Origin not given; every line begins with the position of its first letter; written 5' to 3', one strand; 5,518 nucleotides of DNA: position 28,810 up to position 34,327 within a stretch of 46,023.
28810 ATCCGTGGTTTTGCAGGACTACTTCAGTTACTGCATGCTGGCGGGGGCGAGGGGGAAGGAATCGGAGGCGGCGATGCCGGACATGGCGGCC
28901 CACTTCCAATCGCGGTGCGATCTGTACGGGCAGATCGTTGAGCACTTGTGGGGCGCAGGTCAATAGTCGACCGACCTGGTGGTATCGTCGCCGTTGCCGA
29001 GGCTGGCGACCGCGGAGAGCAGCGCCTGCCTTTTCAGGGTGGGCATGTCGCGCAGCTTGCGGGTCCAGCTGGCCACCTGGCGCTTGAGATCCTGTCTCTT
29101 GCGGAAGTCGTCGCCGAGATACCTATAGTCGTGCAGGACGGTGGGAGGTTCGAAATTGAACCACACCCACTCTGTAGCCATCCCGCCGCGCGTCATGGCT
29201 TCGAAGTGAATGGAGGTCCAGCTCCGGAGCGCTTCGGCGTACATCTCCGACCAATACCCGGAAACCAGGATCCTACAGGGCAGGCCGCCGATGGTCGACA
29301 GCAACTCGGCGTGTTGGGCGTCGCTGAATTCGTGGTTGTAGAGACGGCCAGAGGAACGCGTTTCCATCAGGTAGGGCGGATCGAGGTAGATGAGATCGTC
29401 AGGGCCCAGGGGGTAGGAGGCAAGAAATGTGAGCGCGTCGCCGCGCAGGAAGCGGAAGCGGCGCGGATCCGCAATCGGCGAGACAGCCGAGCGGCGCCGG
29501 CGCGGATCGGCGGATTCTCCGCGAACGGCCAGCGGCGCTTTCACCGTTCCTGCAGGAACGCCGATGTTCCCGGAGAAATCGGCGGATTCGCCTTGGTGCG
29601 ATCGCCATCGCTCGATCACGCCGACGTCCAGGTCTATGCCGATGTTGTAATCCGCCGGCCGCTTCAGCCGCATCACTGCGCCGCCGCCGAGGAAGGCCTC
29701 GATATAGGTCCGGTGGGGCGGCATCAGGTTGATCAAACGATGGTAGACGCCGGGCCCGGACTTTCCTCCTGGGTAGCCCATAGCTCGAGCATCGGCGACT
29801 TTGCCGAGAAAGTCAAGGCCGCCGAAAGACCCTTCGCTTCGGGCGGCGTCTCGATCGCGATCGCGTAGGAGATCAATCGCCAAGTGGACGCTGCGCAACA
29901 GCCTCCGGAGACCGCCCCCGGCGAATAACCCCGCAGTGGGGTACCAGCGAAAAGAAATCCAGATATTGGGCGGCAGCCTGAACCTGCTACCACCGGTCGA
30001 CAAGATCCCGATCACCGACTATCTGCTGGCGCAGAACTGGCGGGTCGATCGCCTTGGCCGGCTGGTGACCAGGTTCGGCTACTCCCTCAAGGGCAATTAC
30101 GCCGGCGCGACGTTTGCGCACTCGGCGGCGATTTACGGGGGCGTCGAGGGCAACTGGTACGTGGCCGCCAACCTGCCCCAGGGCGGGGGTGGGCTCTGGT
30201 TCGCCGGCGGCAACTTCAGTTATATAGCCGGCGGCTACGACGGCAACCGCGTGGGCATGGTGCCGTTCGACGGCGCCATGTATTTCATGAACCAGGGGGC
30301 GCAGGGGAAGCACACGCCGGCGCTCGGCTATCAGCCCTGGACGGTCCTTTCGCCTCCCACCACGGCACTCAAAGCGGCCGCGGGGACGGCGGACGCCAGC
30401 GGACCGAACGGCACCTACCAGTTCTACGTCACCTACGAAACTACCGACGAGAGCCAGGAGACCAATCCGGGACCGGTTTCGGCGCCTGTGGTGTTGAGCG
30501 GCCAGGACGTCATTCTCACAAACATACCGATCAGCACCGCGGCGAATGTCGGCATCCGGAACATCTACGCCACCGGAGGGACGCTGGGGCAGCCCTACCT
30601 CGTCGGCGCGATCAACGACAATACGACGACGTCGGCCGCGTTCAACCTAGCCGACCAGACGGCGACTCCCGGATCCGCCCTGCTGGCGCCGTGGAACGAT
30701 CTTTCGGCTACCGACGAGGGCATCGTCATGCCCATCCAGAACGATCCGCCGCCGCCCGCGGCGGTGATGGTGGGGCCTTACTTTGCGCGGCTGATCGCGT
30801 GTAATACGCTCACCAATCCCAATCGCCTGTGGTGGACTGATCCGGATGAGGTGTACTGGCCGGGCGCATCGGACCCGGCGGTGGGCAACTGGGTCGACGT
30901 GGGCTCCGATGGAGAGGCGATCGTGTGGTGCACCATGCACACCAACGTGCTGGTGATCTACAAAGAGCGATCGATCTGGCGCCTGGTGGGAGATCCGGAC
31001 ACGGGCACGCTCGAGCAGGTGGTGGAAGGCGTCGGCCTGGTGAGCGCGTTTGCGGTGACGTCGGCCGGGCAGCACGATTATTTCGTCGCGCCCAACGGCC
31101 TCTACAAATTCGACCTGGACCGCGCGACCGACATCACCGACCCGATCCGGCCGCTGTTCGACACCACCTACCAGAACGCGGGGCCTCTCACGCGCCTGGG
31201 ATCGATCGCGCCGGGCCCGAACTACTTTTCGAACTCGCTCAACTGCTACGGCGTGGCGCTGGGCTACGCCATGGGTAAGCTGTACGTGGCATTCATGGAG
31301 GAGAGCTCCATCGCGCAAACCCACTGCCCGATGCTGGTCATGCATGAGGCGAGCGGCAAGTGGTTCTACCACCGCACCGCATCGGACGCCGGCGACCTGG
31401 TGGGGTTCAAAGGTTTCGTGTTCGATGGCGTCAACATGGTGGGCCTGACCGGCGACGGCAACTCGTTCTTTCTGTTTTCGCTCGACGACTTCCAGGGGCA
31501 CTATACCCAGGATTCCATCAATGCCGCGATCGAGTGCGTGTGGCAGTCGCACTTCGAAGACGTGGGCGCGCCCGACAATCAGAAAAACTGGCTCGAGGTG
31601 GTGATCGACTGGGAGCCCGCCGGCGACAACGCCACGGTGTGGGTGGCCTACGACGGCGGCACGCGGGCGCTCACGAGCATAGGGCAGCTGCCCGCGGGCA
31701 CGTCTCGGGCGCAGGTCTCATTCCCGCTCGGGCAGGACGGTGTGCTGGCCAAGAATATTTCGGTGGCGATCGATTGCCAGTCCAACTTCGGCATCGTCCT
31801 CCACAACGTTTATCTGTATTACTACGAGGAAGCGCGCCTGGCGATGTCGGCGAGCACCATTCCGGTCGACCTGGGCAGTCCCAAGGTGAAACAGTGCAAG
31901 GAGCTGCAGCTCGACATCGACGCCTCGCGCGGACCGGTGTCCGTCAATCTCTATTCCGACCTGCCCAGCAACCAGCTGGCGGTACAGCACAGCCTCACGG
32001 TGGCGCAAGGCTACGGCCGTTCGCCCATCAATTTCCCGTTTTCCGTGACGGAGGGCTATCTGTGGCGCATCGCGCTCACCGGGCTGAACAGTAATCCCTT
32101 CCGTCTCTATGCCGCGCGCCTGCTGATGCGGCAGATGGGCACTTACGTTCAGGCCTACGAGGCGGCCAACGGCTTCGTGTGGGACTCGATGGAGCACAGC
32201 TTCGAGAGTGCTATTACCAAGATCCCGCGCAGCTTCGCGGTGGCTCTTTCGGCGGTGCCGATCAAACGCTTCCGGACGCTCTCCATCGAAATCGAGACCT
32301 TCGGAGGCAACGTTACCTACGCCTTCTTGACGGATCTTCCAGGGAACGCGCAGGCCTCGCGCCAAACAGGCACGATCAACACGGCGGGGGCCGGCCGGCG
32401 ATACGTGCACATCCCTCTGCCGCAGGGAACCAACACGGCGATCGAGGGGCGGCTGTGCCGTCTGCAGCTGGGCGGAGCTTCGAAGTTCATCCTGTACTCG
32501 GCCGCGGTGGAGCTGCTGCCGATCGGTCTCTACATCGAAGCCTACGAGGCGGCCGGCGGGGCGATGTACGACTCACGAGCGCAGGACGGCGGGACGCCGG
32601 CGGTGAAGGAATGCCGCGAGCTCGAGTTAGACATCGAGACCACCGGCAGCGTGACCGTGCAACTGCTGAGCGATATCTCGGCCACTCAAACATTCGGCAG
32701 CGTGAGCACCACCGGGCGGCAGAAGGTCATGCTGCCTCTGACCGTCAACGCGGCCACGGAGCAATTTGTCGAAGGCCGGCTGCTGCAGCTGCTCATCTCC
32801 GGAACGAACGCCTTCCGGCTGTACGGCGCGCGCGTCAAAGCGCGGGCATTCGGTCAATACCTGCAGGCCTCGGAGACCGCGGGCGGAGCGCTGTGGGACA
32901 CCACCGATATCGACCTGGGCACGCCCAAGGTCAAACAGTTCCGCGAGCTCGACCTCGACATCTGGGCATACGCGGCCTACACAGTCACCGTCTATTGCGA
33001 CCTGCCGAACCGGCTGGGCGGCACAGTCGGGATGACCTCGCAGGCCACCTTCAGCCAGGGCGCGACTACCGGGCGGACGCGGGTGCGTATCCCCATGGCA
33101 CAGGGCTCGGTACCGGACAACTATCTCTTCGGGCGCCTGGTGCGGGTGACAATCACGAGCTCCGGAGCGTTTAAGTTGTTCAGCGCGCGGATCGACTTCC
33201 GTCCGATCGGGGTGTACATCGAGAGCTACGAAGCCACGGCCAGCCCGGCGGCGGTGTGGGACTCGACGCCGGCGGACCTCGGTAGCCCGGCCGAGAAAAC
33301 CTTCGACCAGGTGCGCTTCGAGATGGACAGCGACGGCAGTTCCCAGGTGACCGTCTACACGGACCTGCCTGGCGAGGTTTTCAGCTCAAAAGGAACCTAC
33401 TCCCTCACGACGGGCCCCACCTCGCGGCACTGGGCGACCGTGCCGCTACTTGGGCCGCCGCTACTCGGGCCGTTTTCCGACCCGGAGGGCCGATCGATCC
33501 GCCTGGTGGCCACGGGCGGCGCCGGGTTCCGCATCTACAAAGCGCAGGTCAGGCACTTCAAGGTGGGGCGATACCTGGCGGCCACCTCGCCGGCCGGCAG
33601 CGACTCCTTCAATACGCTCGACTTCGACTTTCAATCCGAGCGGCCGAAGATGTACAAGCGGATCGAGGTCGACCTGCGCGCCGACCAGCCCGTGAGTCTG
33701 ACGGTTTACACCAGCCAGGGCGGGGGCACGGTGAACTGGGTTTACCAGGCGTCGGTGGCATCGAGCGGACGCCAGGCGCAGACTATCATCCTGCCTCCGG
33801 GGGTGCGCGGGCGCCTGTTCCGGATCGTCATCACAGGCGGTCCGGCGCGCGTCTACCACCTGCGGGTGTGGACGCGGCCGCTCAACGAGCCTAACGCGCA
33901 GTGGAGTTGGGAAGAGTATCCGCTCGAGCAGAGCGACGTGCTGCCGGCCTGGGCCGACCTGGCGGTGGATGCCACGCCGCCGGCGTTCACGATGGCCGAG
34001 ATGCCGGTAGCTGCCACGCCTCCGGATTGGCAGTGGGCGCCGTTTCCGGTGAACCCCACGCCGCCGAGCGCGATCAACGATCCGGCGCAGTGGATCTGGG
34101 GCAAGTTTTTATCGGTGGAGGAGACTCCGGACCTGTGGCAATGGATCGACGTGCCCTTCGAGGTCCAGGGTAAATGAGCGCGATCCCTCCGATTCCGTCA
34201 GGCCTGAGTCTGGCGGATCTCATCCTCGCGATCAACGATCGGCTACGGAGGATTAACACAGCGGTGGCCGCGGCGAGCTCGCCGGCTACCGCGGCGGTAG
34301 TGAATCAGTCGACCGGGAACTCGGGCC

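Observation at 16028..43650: Six-copy conserved box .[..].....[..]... on the + strand immediately upstream of late genes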

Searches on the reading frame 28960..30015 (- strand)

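Call 7: search_protein_families(library=pfam, proteins=[window:28960-30015:-], max_evalue=0.01)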
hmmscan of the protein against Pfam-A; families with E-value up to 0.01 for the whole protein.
window:28960-30015:- (351 aa): 1 family
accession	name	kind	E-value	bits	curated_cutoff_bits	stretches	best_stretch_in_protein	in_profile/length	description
PF02086.21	MethyltransfD12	-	1.4e-08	35.2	22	1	145-241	124-213/253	D12 class N6 adenine-specific DNA methyltransferase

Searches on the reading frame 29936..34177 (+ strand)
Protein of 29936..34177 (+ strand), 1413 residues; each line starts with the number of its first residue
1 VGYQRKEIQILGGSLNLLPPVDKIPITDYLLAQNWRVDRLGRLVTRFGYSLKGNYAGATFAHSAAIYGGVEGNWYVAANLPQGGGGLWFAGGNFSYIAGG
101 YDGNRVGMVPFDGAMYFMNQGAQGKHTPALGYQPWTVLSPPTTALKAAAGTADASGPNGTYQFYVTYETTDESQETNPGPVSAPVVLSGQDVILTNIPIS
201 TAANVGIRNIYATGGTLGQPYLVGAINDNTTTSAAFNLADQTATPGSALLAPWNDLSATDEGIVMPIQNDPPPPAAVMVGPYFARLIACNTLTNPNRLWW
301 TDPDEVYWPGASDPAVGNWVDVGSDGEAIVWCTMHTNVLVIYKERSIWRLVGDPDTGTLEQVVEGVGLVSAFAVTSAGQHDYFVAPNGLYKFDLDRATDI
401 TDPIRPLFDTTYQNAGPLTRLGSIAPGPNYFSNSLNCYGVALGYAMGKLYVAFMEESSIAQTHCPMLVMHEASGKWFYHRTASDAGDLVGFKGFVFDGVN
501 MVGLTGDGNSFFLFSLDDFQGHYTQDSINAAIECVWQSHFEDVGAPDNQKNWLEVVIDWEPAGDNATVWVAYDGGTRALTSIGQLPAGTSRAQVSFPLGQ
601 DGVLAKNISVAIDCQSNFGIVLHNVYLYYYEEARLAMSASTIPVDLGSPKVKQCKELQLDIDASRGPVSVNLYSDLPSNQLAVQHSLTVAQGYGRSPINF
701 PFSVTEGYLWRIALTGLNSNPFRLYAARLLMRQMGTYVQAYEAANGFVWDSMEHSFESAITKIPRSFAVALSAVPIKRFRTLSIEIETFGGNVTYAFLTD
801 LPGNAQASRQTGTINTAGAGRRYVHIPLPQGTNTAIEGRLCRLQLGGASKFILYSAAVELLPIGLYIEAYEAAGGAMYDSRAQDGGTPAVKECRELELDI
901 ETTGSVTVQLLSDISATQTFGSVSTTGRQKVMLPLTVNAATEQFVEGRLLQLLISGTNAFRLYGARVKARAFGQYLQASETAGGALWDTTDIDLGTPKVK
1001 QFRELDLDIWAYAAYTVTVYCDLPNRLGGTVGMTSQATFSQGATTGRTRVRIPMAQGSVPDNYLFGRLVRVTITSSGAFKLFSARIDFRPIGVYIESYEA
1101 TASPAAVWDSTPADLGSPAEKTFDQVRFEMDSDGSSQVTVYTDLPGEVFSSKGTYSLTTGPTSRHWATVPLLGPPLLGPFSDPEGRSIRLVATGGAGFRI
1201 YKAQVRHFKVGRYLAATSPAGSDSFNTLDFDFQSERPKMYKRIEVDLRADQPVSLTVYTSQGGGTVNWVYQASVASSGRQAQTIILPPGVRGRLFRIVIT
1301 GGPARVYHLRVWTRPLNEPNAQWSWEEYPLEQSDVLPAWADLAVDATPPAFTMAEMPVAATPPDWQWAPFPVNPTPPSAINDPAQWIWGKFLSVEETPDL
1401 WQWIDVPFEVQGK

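Call 7: search_protein_families(library=pfam, proteins=[window:29936-34177:+], max_evalue=0.01)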
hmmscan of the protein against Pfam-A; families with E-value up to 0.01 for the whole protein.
window:29936-34177:+ (1413 aa): 0 families

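Call 8: search_protein_families(library=phrogs, proteins=[window:29936-34177:+], max_evalue=0.01)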
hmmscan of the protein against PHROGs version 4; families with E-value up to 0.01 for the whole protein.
window:29936-34177:+ (1413 aa): 3 families
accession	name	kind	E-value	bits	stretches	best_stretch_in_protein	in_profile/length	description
phrog_3287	-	head and packaging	1.2e-09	38.5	1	291-393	168-277/524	virion structural protein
phrog_511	-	head and packaging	8.9e-05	22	1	137-227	437-534/862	internal virion protein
phrog_8040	-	connector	0.001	19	1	133-247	126-233/396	head closure Hc3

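Call 30: find_related_loci(query=window:29936-34177:+, collection=viral_contigs, flank=10000)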
Query window:29936-34177:+ (1413 aa) in viral_contigs; peptide patterns used: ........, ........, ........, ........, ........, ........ (x = any residue, [..] = any of these).
8 stretches matched a pattern; 8 encode a relative of the query (tblastn E <= 1e-3); 8 distinct loci.
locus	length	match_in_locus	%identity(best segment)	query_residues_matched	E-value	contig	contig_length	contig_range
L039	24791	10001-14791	56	1-1412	0e+0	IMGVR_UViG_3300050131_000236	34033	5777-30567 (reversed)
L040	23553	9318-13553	54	1-1410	0e+0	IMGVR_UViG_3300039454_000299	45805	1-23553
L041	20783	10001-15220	53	1-1412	0e+0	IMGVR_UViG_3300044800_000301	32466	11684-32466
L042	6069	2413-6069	42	4-1316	0e+0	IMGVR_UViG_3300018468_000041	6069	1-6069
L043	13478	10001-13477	58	2-1331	0e+0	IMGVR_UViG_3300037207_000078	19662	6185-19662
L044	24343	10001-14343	48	1-1412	3e-178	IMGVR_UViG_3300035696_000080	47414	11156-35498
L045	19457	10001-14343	48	1-1412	3e-178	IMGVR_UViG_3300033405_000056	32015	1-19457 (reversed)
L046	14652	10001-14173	43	1-1409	0e+0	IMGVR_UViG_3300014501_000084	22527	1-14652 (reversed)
